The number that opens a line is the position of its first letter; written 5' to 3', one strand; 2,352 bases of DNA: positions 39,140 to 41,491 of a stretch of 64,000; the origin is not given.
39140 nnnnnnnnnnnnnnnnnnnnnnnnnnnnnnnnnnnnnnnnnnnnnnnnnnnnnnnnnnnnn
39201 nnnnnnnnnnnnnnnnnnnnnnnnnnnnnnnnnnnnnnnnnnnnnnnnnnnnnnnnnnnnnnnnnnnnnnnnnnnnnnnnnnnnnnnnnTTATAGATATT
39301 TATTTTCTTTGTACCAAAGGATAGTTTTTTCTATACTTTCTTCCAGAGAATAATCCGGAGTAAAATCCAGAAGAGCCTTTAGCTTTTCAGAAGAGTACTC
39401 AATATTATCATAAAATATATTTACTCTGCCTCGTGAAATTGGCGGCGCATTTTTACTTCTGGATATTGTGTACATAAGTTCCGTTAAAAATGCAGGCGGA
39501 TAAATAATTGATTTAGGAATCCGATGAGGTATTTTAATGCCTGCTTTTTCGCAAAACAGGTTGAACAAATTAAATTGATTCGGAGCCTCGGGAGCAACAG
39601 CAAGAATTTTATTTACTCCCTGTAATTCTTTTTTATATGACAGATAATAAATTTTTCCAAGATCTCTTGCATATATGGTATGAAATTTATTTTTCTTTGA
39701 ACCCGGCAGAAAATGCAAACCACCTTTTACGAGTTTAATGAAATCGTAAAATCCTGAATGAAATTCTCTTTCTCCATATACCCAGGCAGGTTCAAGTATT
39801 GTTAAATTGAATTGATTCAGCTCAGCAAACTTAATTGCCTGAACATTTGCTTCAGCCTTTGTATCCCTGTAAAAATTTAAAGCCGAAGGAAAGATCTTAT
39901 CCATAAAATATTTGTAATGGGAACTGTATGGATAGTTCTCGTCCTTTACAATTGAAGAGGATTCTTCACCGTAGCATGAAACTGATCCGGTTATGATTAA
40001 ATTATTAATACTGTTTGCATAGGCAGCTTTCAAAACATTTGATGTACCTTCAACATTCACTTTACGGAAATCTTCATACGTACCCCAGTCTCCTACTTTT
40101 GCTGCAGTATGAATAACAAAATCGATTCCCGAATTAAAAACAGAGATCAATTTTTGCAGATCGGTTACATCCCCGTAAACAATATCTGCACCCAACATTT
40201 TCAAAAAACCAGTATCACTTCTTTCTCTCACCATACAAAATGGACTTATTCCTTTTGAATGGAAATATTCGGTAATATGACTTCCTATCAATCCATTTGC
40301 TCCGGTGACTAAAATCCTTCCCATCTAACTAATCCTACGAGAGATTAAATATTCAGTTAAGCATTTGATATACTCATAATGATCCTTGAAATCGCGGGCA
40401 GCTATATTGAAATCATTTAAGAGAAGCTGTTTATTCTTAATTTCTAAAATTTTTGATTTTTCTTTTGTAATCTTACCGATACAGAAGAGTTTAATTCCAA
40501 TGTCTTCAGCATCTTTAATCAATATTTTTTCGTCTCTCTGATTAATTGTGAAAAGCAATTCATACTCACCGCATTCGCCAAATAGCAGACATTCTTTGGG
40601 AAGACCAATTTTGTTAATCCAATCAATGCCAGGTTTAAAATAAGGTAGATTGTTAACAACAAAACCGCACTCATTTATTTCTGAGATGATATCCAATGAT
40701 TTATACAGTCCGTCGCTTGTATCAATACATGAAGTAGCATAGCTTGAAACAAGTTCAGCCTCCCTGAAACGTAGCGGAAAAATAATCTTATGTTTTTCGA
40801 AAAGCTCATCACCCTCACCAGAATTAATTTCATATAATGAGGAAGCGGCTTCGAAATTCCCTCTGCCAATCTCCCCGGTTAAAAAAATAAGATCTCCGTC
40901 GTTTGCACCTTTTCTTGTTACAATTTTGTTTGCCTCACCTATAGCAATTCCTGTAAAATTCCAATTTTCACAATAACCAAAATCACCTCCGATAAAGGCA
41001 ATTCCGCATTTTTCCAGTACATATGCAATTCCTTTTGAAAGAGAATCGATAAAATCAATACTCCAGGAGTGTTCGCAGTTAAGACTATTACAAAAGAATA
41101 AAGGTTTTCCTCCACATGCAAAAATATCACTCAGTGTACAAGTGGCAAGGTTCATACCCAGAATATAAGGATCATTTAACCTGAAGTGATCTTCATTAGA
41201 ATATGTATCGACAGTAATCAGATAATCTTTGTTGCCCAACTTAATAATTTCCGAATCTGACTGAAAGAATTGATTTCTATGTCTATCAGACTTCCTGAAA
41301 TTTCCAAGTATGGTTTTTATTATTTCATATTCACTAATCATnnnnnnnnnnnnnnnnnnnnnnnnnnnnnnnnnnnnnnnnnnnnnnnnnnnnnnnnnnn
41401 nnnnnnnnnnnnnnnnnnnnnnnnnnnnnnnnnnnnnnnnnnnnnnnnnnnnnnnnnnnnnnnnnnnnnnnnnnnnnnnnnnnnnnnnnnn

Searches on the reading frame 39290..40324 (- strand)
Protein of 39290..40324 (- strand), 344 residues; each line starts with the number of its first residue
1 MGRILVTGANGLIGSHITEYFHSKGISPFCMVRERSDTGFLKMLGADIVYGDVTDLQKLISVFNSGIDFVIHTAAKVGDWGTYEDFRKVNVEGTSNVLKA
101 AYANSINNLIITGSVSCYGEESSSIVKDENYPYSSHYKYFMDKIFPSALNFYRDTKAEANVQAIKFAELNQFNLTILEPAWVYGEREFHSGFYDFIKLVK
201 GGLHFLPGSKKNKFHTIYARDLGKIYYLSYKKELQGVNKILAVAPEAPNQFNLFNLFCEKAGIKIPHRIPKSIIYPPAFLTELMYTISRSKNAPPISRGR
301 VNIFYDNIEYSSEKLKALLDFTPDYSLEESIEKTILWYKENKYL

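Call 73: search_protein_families(library=pfam, proteins=[window:39290-40324:-], max_evalue=0.00001)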
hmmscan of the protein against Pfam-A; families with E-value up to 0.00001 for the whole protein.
window:39290-40324:- (344 aa): 8 families
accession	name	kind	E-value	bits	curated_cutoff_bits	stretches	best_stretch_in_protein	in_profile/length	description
PF01370.27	Epimerase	-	1.5e-26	93.7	20.9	1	4-233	1-228/240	NAD dependent epimerase/dehydratase family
PF01073.25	3Beta_HSD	-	8.2e-19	68.1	22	1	5-230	1-229/280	3-beta hydroxysteroid dehydrogenase/isomerase family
PF16363.11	GDP_Man_Dehyd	-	1.6e-13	51.3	27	1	5-145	1-159/332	GDP-mannose 4,6 dehydratase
PF07993.18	NAD_binding_4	-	1.1e-11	44.8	20.1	1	65-193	87-216/258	Male sterility protein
PF13460.12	NAD_binding_10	-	2.7e-11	44.1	27.2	1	8-182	1-146/184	NAD(P)H-binding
PF02719.21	Polysacc_synt_2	-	1.1e-06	28.5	20.2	1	4-111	1-125/293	Polysaccharide biosynthesis protein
PF04321.23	RmlD_sub_bind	-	1.7e-06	27.8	27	1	3-186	2-155/287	RmlD substrate binding domain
PF05368.20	NmrA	-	4.7e-06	26.8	27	1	3-108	4-101/298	NmrA-like family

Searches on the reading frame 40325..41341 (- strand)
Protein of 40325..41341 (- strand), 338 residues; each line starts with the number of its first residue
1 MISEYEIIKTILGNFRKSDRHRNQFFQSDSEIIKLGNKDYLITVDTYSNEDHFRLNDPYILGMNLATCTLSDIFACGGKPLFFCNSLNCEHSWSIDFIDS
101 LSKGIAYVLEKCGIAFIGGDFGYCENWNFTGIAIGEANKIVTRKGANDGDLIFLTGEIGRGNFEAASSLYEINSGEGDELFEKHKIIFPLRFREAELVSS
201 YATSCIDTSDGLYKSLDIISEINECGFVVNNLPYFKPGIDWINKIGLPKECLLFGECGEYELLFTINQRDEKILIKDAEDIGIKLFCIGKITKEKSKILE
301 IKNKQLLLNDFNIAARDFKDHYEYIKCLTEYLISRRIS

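Call 73: search_protein_families(library=pfam, proteins=[window:40325-41341:-], max_evalue=0.00001)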
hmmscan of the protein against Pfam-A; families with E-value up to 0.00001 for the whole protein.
window:40325-41341:- (338 aa): 1 family
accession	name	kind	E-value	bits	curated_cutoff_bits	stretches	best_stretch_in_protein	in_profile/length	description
PF00586.29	AIRS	-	2.3e-16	60.6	24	1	29-135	3-110/112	AIR synthase related protein, N-terminal domain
